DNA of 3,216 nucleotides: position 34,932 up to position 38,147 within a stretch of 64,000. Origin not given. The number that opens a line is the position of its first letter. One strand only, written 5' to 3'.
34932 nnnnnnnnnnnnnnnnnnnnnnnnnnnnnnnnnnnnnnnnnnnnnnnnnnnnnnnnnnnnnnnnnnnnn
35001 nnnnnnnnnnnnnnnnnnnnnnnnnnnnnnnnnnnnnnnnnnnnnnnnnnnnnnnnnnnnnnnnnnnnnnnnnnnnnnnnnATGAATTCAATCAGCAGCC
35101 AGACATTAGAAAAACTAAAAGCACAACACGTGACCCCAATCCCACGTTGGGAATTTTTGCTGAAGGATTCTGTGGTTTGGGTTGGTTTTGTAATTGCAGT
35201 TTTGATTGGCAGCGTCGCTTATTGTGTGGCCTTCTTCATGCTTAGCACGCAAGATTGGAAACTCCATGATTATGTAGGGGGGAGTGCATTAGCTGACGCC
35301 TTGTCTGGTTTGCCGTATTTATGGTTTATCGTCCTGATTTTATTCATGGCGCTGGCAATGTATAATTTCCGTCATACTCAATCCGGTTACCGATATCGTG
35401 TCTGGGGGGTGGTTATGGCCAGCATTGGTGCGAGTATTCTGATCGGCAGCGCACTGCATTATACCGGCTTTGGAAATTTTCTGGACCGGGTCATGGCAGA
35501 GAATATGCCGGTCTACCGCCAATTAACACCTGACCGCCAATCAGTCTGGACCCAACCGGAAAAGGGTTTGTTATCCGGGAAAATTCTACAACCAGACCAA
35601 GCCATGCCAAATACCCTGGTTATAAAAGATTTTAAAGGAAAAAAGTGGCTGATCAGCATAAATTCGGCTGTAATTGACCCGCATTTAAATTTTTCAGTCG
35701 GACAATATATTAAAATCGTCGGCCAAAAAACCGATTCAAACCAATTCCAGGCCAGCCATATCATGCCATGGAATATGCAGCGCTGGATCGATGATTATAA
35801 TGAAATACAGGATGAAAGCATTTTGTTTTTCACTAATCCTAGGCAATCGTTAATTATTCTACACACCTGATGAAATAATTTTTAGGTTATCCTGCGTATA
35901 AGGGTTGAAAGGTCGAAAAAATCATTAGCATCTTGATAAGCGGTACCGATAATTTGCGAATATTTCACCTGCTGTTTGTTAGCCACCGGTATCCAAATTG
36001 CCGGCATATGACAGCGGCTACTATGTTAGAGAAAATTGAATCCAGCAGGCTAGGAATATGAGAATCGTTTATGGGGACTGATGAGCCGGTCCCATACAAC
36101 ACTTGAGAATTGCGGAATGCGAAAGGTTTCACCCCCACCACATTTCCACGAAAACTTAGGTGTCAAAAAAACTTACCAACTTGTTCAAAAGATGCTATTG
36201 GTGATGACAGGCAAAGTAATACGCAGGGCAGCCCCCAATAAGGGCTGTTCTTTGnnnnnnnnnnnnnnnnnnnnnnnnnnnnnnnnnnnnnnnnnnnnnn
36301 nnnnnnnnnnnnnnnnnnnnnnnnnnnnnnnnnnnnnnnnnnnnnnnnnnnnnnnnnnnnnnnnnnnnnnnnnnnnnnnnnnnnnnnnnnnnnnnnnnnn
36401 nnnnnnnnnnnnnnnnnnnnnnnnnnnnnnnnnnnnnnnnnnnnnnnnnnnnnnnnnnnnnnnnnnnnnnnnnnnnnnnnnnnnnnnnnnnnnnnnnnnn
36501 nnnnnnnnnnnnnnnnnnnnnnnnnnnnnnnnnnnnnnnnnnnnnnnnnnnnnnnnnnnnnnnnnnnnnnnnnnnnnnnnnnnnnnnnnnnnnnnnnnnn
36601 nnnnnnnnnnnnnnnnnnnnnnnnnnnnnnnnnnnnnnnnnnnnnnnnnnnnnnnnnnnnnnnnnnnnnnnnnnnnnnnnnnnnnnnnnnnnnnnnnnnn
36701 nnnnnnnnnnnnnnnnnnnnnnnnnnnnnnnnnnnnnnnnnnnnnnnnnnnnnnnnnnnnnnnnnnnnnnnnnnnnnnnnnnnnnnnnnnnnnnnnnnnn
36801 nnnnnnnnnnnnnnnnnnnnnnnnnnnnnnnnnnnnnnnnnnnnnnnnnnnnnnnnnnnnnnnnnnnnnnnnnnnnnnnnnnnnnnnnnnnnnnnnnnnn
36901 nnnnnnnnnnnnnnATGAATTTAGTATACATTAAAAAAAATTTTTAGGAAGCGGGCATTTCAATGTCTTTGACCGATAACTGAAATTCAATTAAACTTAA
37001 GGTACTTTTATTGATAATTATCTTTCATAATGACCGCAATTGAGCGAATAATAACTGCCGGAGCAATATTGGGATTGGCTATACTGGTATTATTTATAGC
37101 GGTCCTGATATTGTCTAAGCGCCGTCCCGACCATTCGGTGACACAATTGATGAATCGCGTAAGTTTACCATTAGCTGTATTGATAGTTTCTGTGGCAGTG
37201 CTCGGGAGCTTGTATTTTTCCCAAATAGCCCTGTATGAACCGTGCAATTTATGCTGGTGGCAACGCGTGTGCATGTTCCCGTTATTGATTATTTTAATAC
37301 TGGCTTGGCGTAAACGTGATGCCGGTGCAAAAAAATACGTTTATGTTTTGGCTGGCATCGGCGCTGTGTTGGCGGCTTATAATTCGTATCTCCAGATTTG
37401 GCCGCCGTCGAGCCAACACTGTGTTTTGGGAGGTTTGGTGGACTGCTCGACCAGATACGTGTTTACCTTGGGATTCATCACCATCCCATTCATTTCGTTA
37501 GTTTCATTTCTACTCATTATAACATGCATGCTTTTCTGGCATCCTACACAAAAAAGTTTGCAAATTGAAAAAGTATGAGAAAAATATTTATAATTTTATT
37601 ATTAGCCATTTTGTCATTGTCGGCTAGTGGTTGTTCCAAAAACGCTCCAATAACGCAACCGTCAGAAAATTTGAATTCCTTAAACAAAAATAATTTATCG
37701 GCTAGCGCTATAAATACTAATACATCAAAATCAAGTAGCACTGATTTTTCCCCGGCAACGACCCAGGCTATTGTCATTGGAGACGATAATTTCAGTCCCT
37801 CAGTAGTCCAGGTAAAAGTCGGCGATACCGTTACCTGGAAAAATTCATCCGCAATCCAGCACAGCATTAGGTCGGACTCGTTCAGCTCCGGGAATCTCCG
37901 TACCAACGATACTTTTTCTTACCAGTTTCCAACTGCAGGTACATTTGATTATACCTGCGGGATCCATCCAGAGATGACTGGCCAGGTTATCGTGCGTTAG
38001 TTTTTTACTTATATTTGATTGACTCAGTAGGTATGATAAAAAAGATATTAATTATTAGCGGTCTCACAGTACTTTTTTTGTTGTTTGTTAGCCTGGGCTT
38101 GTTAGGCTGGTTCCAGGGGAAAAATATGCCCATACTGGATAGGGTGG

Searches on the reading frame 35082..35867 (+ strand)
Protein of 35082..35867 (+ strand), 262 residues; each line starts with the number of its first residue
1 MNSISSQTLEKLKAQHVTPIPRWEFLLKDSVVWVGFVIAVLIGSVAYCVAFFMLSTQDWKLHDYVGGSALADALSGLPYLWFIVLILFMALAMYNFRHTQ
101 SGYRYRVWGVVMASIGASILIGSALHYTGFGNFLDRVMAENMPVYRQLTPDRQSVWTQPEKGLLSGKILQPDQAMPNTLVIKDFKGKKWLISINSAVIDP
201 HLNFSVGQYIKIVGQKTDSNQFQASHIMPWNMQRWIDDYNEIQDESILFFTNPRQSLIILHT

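Call 87: search_protein_families(library=pfam, proteins=[window:35082-35867:+], max_evalue=0.01)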
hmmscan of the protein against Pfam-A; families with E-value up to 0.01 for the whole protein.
window:35082-35867:+ (262 aa): 2 families
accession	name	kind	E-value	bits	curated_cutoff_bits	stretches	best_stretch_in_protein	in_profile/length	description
PF06157.16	DUF973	-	0.0033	17.1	26.4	1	37-152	108-215/309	Protein of unknown function (DUF973)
PF00689.26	Cation_ATPase_C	-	0.0051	17.1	27.3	1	20-134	39-145/175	Cation transporting ATPase, C-terminus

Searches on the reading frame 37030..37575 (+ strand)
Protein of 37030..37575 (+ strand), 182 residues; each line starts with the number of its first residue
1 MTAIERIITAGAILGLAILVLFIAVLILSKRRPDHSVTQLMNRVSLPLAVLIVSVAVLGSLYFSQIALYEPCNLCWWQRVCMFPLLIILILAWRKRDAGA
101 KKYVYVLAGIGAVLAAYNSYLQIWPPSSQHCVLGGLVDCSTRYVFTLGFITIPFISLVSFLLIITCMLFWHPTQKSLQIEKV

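Call 87: search_protein_families(library=pfam, proteins=[window:37030-37575:+], max_evalue=0.01)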
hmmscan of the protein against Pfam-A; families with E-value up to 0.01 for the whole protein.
window:37030-37575:+ (182 aa): 2 families
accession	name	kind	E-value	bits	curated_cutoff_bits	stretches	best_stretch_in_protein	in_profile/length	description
PF02600.21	DsbB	-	5.6e-13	50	22.1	1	45-168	4-146/148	Disulfide bond formation protein DsbB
PF07884.19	VKOR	-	0.0021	18.7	27.5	0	104-170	3-76/134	Vitamin K epoxide reductase family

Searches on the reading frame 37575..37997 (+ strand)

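Call 87: search_protein_families(library=pfam, proteins=[window:37575-37997:+], max_evalue=0.01)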
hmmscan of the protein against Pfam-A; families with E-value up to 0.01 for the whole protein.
window:37575-37997:+ (141 aa): 2 families
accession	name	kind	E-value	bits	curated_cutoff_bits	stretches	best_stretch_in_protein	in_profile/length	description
PF13473.12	Cupredoxin_1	-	3.4e-10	40.3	27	1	54-140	13-104/104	Cupredoxin-like domain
PF00127.26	Copper-bind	-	4.5e-06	27.4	21.2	1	71-140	12-98/99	Copper binding proteins, plastocyanin/azurin family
